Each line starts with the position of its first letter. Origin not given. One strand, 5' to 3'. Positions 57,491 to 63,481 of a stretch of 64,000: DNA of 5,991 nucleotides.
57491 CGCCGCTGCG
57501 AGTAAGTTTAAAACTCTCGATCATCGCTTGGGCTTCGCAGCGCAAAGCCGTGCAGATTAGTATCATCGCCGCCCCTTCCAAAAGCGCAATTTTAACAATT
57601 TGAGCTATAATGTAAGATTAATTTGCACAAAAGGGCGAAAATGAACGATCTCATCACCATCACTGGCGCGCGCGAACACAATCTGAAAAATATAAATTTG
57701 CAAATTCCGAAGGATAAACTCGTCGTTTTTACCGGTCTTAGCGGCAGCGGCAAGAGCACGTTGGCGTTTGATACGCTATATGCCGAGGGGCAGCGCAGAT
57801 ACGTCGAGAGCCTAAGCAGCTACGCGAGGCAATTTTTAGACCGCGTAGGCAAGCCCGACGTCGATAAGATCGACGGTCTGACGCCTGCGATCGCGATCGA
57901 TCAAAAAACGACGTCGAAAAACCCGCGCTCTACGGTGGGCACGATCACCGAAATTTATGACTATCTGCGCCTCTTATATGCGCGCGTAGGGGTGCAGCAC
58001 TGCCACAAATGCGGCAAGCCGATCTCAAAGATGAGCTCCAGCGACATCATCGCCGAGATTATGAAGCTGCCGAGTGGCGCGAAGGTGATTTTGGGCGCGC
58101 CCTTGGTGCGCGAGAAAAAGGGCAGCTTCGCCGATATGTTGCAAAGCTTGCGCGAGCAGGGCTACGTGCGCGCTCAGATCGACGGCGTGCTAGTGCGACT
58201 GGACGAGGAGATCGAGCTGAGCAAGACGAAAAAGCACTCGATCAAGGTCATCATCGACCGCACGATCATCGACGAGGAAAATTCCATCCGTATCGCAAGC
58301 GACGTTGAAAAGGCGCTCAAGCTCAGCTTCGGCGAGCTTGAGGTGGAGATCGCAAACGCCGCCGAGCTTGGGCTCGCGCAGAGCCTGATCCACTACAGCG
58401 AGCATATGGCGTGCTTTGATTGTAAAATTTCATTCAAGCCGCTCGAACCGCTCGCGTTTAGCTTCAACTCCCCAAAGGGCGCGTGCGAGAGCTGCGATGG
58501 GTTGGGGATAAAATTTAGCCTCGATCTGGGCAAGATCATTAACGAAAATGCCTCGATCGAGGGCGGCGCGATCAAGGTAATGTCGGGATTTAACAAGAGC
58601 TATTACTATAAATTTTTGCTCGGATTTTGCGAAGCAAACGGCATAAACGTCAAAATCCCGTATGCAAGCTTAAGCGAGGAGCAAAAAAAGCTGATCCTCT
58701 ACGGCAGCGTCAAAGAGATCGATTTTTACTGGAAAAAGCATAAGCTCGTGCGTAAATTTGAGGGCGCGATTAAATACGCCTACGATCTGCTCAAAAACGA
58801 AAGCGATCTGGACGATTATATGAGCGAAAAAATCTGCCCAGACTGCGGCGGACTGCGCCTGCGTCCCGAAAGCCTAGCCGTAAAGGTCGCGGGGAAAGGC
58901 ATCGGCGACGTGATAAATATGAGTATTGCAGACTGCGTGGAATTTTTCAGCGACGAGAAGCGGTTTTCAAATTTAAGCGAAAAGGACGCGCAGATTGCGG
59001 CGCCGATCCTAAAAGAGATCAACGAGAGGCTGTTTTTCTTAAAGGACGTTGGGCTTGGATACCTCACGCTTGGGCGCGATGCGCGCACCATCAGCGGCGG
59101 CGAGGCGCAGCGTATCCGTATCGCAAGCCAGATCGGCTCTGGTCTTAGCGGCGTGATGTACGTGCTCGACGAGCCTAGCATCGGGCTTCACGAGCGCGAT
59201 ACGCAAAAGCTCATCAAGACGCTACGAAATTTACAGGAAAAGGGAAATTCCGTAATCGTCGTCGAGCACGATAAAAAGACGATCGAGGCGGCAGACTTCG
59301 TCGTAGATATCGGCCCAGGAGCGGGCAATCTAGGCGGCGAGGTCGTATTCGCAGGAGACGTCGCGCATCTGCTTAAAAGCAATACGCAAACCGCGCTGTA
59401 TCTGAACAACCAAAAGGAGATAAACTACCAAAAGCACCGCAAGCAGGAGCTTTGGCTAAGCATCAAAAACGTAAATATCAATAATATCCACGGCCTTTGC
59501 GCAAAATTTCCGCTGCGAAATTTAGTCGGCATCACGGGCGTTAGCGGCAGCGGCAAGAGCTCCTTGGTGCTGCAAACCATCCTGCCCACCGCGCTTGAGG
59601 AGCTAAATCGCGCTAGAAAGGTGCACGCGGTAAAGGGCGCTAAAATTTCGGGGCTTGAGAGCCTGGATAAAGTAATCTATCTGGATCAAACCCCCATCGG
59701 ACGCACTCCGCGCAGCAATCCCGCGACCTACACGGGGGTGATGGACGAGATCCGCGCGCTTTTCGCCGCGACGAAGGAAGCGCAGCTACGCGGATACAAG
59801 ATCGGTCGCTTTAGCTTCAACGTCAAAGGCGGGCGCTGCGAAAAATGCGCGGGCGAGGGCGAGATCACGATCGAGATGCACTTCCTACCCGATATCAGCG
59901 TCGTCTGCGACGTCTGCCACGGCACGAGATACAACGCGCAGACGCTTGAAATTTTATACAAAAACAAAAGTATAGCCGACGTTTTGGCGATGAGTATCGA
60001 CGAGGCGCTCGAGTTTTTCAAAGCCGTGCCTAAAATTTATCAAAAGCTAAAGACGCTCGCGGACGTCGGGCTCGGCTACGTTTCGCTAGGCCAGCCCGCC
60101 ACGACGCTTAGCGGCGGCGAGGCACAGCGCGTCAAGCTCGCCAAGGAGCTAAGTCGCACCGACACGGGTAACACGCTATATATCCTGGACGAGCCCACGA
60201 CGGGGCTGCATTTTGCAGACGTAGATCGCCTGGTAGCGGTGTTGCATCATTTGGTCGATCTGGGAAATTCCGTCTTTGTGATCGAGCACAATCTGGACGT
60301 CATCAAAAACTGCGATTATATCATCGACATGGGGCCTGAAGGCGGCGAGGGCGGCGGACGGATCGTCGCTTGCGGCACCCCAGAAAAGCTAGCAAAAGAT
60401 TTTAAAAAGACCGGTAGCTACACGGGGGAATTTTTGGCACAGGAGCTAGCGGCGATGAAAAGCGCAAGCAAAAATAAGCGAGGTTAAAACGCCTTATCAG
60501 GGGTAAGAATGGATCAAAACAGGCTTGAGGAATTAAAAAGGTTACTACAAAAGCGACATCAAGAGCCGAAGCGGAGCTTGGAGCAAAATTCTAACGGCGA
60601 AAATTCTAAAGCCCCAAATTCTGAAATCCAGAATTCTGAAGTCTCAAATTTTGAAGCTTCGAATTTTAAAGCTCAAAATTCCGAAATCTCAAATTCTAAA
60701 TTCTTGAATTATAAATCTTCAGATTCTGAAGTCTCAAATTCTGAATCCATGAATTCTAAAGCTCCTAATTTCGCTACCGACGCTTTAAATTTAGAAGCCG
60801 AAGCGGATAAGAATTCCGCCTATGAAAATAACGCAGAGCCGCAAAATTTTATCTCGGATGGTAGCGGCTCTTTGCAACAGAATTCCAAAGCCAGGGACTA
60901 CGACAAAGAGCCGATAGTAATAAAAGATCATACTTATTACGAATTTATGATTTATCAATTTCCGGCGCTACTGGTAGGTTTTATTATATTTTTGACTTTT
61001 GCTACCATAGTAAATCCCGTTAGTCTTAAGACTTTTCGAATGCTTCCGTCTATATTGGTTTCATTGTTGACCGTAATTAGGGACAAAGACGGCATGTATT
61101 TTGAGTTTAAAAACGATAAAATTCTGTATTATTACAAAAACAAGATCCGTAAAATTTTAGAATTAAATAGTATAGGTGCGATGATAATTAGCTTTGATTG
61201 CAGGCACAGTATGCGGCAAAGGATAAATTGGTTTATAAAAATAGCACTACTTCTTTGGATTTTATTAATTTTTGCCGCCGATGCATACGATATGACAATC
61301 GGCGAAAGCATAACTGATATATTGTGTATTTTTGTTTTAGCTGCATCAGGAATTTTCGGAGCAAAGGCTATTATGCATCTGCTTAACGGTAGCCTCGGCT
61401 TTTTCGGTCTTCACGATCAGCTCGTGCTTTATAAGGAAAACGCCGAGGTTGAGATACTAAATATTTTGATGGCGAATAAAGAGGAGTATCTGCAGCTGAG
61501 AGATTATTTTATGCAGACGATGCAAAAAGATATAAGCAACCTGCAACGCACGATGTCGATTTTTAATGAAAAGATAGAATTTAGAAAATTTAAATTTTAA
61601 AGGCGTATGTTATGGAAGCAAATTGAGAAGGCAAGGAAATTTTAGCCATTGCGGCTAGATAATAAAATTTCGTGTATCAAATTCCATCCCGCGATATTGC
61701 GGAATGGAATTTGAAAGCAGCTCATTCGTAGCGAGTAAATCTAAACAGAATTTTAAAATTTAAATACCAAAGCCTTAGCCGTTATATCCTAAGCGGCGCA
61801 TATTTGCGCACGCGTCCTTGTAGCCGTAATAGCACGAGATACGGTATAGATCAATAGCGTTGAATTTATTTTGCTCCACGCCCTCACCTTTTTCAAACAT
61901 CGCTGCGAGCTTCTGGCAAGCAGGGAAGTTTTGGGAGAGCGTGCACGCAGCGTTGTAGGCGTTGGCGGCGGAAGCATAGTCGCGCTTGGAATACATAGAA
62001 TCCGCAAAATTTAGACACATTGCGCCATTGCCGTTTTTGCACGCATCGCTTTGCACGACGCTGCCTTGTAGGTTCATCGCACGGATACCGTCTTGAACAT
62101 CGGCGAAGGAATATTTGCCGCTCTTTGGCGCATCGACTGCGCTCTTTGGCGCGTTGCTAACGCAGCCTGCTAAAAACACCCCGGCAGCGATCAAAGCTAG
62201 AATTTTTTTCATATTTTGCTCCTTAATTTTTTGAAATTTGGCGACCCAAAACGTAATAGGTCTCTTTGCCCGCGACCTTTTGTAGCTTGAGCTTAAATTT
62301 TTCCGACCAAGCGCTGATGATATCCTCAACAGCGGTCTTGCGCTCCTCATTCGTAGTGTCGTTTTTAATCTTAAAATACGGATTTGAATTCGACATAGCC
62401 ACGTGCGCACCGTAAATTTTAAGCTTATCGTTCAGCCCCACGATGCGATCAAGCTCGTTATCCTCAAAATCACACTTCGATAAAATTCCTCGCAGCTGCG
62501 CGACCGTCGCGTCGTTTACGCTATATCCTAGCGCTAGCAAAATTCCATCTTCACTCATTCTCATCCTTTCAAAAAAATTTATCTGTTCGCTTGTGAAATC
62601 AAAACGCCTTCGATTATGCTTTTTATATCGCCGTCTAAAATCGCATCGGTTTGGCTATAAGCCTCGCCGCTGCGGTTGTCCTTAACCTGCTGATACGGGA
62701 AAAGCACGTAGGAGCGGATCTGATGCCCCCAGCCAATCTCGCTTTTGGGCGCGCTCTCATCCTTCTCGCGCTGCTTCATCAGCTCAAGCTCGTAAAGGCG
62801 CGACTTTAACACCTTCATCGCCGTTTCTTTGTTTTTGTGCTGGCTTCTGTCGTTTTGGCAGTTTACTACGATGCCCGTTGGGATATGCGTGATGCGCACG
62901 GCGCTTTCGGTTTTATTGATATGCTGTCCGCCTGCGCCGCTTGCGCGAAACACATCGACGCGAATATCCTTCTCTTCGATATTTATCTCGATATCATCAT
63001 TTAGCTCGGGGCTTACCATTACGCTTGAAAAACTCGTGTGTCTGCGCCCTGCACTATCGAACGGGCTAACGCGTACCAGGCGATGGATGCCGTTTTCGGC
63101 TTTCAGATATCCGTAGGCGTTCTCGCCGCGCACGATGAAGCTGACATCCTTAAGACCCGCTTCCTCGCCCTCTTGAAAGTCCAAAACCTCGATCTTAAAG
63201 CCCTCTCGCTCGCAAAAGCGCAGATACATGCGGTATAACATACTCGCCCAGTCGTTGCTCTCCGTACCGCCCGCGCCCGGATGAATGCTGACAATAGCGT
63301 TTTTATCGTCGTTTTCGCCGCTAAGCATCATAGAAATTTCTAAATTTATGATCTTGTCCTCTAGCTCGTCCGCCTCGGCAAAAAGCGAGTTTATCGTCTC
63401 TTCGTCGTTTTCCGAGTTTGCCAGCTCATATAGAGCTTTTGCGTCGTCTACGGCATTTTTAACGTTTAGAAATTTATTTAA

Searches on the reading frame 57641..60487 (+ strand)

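Call 15: search_protein_families(library=pfam, proteins=[window:57641-60487:+], max_evalue=0.001)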
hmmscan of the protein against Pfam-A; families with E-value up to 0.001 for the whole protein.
window:57641-60487:+ (948 aa): 13 families
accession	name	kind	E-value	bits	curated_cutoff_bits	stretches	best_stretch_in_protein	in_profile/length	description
PF17760.6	UvrA_inter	-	1.4e-31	109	23.3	1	132-238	2-108/109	UvrA interaction domain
PF00005.33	ABC_tran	-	7.5e-19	69.1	25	2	760-854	59-137/137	ABC transporter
PF17755.6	UvrA_DNA-bind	-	5.8e-16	59.2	23.2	1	295-383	1-95/110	UvrA DNA-binding domain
PF02463.25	SMC_N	-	3.3e-09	36.9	40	0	229-557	135-211/220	RecF/RecN/SMC N terminal domain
PF13555.12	AAA_29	-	1.4e-07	31.6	27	0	611-650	7-48/61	P-loop containing region of AAA domain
PF20703.3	nSTAND1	-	6.4e-07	29.8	27.1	0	617-677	24-86/379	Novel STAND NTPase 1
PF13191.12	AAA_16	-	1.2e-05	26.3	32.6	0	627-652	25-49/167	AAA ATPase domain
PF20720.3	nSTAND3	-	6.3e-05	23.1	27.2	0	22-47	14-39/155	Novel STAND NTPase 3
PF03193.22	RsgA_GTPase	-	6.9e-05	23.2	30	0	7-42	89-123/174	RsgA GTPase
PF13481.12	AAA_25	-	0.00019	21.6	27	0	18-46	26-54/195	AAA domain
PF13304.12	AAA_21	-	0.0003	21.4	27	0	821-865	236-280/304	AAA domain, putative AbiEii toxin, Type IV TA system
PF01583.26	APS_kinase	-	0.0007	20.1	21.1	0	27-44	4-21/152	Adenylylsulphate kinase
PF13671.12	AAA_33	-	0.00075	20.3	27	0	27-43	1-17/143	AAA domain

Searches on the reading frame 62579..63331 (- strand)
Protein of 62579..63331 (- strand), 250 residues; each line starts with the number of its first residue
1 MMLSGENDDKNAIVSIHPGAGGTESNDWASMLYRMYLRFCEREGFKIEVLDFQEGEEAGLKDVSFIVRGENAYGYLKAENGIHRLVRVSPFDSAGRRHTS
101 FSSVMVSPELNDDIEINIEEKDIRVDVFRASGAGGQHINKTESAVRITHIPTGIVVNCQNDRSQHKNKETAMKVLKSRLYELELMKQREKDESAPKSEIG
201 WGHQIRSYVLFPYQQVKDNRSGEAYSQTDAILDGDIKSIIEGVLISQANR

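Call 15: search_protein_families(library=pfam, proteins=[window:62579-63331:-], max_evalue=0.001)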
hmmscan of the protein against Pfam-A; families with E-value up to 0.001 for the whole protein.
window:62579-63331:- (250 aa): 2 families
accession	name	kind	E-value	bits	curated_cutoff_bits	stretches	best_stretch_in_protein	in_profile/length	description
PF03462.23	PCRF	-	4.8e-46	157.5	24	1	2-104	90-194/194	PCRF domain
PF00472.26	RF-1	-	2.9e-44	150.2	35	1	112-220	1-116/116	RF-1 domain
